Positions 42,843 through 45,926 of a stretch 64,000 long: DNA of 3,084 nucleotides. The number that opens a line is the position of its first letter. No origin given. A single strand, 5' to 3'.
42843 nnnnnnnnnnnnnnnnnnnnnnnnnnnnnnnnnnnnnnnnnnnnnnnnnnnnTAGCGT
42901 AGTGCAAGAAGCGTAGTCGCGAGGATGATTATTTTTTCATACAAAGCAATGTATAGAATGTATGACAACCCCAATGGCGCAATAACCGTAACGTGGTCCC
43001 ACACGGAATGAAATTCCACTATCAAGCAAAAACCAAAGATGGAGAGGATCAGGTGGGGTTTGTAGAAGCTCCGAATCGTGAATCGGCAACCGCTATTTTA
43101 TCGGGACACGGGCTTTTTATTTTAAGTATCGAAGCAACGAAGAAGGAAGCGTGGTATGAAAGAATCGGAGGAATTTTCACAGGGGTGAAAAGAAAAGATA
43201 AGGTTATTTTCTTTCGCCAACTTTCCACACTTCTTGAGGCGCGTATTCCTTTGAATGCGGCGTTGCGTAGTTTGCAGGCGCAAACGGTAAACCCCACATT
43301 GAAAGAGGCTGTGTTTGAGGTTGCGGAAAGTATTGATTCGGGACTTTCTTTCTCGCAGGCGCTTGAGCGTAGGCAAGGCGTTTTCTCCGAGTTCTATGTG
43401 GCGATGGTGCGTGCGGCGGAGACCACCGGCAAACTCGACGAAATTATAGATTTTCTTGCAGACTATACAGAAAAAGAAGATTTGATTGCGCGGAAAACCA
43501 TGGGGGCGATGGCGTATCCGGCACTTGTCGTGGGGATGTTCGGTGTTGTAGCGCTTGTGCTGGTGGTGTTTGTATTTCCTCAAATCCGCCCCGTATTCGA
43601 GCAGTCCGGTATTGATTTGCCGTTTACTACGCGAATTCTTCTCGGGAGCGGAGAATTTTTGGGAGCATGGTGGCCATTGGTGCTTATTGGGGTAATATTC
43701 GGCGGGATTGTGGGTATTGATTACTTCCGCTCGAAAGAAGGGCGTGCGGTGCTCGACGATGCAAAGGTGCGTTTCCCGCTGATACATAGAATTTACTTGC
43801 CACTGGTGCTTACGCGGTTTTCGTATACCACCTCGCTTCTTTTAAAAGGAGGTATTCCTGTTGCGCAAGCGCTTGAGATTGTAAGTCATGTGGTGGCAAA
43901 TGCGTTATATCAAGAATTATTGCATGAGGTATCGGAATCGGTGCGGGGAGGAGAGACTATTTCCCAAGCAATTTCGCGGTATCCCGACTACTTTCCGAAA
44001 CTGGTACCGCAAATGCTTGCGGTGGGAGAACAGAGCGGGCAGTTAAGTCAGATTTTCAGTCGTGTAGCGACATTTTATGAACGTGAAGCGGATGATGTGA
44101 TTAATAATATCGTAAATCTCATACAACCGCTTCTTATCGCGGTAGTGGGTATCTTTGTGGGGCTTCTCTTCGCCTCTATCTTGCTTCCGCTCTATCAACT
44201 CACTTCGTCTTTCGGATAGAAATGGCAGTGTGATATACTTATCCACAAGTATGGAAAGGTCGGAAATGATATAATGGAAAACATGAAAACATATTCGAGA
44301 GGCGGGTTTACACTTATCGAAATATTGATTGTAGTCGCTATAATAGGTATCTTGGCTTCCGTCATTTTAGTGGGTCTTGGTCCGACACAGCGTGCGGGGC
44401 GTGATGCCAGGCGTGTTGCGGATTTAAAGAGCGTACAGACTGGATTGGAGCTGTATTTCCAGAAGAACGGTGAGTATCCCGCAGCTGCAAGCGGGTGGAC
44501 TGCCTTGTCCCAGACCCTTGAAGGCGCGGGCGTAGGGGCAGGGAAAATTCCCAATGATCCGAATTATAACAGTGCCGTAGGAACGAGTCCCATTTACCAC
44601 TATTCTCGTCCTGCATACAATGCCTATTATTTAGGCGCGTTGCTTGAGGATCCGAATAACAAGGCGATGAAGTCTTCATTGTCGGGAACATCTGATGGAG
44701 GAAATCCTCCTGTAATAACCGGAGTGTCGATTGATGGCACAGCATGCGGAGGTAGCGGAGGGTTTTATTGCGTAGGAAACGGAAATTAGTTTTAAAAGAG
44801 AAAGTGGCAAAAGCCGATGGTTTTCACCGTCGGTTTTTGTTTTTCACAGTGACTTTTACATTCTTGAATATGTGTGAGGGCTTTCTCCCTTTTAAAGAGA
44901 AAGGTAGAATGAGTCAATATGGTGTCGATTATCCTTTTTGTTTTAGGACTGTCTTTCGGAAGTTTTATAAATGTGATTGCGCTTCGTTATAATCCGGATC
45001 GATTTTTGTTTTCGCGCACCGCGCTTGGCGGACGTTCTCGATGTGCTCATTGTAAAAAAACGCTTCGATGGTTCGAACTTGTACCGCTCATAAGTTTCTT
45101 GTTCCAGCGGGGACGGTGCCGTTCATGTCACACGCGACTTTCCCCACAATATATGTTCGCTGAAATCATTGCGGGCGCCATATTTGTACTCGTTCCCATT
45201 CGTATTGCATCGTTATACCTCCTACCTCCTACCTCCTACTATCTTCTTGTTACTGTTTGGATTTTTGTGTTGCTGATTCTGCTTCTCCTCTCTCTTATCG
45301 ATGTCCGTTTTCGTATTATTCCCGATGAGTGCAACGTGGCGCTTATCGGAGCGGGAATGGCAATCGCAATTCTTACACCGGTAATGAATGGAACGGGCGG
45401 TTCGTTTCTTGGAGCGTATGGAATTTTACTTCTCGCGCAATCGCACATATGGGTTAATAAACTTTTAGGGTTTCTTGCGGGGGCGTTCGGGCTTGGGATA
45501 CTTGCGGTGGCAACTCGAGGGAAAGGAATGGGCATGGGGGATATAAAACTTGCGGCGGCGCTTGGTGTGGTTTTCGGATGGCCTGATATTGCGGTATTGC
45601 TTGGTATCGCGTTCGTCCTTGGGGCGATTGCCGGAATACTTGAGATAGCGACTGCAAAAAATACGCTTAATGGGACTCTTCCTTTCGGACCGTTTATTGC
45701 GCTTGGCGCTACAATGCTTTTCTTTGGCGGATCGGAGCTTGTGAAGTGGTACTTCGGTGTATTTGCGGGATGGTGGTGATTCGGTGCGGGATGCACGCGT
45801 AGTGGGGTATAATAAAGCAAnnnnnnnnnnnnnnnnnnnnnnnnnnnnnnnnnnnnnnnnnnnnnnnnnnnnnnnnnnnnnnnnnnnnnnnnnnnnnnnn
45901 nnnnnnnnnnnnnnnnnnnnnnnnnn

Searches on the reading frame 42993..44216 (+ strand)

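Call 94: search_protein_families(library=pfam, proteins=[window:42993-44216:+], max_evalue=0.001)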
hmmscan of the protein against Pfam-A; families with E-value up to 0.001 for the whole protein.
window:42993-44216:+ (408 aa): 1 family
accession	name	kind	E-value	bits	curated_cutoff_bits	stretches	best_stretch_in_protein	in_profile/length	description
PF00482.28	T2SSF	-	1.4e-62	209.7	25.2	2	73-196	1-125/125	Type II secretion system (T2SS), protein F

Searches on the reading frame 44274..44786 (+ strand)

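Call 94: search_protein_families(library=pfam, proteins=[window:44274-44786:+], max_evalue=0.001)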
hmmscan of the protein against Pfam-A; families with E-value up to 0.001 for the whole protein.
window:44274-44786:+ (171 aa): 1 family
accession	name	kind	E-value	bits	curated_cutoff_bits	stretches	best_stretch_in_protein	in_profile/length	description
PF07963.17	N_methyl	-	2.6e-07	30.3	21.2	1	9-32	4-27/27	Prokaryotic N-terminal methylation motif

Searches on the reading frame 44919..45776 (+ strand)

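Call 94: search_protein_families(library=pfam, proteins=[window:44919-45776:+], max_evalue=0.001)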
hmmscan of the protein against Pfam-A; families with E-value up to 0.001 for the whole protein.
window:44919-45776:+ (286 aa): 2 families
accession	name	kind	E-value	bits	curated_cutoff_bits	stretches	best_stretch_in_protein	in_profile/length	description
PF06750.18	A24_N_bact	-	6.1e-25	87.5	23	1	8-94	1-82/84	Bacterial Peptidase A24 N-terminal domain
PF01478.23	Peptidase_A24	-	4e-11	43.7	26.5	1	115-240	1-104/104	Type IV leader peptidase family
